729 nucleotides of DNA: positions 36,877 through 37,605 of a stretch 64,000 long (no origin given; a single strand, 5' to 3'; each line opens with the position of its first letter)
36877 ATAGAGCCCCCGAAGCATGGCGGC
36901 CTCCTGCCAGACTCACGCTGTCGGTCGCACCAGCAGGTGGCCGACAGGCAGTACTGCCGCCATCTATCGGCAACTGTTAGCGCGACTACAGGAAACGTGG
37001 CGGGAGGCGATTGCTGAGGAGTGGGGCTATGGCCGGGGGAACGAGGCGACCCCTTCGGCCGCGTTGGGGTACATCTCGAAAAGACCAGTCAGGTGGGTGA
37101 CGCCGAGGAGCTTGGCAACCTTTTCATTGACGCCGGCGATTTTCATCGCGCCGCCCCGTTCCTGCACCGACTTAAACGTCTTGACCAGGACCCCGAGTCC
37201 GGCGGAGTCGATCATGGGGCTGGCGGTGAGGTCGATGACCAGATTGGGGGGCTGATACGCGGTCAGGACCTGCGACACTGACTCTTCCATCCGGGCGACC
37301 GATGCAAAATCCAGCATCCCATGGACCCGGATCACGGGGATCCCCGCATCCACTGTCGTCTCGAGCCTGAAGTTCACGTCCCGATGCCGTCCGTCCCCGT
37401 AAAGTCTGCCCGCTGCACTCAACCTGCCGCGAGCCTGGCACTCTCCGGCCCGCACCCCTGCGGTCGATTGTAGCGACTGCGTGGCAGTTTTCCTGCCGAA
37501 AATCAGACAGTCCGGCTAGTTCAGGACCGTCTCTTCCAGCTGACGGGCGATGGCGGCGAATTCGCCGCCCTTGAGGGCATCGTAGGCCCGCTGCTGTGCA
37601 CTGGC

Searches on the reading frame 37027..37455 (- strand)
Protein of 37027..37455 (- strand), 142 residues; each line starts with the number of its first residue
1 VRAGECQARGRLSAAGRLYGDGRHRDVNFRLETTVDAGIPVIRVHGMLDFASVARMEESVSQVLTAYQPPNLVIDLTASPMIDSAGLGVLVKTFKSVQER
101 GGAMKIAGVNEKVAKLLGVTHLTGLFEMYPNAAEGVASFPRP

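Call 22: search_protein_families(library=pfam, proteins=[window:37027-37455:-], max_evalue=0.001)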
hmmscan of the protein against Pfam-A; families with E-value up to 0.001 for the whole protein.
window:37027-37455:- (142 aa): 2 families
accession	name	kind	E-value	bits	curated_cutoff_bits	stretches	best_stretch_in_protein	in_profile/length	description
PF01740.26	STAS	-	5.7e-21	74.7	22.6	1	31-134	2-105/106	STAS domain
PF13466.11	STAS_2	-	6.1e-08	33.2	29.2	1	42-120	1-77/80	STAS domain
